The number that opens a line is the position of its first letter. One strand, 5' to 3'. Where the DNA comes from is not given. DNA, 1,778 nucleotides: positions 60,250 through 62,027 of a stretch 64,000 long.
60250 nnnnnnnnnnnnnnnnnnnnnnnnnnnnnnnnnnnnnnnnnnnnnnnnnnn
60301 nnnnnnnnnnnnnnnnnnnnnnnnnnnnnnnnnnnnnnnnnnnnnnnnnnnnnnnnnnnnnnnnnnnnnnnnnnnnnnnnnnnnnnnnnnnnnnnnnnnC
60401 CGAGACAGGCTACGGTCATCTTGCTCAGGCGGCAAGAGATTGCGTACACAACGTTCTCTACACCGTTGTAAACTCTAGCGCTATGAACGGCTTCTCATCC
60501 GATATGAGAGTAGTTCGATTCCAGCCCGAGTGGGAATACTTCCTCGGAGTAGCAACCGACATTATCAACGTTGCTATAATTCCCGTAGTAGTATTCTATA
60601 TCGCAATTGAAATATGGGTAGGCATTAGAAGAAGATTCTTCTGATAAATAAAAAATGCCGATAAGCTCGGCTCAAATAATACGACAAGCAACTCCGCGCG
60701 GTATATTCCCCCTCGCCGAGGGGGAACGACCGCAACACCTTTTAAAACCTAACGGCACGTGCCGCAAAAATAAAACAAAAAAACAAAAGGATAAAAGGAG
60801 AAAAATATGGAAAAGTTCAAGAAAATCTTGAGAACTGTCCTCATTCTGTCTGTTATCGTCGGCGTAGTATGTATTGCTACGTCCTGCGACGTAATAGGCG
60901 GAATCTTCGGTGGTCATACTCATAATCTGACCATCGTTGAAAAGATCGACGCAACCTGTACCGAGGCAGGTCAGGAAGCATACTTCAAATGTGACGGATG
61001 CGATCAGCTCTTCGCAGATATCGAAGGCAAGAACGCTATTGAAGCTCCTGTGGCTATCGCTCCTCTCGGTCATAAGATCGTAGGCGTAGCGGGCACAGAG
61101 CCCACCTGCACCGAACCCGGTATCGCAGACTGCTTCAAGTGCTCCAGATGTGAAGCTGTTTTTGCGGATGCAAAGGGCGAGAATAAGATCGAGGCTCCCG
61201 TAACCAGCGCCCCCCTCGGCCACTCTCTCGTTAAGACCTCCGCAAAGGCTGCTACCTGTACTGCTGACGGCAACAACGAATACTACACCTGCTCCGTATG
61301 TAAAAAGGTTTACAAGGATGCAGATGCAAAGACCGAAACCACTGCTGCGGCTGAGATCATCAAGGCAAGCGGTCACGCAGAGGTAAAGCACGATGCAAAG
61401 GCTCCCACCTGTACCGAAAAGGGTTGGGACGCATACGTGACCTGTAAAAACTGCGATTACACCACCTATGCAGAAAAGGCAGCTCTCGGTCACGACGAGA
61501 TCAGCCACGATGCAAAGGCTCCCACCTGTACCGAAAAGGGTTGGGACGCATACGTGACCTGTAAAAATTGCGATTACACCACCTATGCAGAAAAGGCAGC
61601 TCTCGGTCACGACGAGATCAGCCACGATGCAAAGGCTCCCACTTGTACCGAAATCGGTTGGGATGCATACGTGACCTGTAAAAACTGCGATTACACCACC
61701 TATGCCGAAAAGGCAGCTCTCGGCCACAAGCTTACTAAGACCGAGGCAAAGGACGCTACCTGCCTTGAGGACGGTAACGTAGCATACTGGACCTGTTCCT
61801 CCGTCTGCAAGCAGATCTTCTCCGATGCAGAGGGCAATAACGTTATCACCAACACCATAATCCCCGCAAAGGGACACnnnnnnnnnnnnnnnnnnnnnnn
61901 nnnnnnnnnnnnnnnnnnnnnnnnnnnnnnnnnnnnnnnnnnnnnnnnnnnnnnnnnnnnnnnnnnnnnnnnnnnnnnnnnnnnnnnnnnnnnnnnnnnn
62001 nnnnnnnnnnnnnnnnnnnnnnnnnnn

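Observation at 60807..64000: Largest gene in the window is missing from the ORF track; the three long minus-strand ORFs over it are shadows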

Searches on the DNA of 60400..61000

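Call 64: search_rna_families(source=window, start=60400, end=61000, threshold=evalue, max_evalue=1)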
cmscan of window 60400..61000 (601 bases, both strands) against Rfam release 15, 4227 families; matches with E-value up to 1: 2.
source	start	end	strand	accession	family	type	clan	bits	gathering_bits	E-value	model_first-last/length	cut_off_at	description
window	60705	60804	+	RF02991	GP20-a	Cis-reg;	-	21.1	47.2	0.34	1-97/97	no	GP20-a RNA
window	60791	60923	+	RF01248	snR8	Gene; snRNA; snoRNA; HACA-box;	CL00039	19.4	45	0.3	1-184/184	no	Small nucleolar RNA snR8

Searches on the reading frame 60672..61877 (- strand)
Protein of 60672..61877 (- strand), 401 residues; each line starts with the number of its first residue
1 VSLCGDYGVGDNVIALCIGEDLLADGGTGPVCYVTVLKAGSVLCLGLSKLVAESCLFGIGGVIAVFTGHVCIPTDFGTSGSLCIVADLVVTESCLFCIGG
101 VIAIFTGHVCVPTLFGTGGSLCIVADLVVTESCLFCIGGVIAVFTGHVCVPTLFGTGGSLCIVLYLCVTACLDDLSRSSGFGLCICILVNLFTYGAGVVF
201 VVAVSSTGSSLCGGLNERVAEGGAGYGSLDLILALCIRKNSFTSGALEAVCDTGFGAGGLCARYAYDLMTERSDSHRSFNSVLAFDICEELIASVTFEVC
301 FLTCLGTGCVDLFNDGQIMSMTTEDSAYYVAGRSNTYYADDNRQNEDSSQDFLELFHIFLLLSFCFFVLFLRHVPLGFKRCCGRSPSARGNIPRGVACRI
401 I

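Call 7: search_protein_families(library=pfam, proteins=[window:60672-61877:-], max_evalue=1)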
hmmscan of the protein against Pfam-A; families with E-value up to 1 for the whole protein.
window:60672-61877:- (401 aa): 0 families

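Call 51: find_homologous_proteins(query=window:60672-61877:-, max_evalue=0.001)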
Query window:60672-61877:- (401 aa): 2 proteins with E <= 0.001 among 8000 candidates.
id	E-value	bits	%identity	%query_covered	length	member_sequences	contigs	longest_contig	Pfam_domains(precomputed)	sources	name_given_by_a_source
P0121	3.8e-91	324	61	64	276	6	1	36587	-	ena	-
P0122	2.0e-33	134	39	52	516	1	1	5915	-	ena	-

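Call 54: find_encoding_contigs(protein=P0121, flank=6000, max_places=2)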
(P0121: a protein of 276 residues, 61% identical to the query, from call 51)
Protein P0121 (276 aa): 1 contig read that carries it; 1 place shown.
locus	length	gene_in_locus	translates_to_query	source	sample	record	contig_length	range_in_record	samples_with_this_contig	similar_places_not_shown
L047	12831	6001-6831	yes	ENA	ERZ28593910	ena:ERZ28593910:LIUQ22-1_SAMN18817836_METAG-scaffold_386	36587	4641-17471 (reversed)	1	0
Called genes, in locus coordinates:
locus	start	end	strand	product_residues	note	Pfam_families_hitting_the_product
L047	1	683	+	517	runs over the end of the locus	PF00478:IMPDH, PF00571:CBS (weak)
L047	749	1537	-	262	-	PF00657:Lipase_GDSL (weak), PF13472:Lipase_GDSL_2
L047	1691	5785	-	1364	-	-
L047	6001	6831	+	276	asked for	-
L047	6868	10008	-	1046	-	PF01915:Glyco_hydro_3_C, PF14310:Fn3-like, PF00933:Glyco_hydro_3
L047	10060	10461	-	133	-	-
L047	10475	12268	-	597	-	PF00754:F5_F8_type_C, PF22633:F5_F8_type_C_2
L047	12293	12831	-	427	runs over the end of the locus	-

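Call 56: find_encoding_contigs(protein=P0122, flank=6000, max_places=2)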
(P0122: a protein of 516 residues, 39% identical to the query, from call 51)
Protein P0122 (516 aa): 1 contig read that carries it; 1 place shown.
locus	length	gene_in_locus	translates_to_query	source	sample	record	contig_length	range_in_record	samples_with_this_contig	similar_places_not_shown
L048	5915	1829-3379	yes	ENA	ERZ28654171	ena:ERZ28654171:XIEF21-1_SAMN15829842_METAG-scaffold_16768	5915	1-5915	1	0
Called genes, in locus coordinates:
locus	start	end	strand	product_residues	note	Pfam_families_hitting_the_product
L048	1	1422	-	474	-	?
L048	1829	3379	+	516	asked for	-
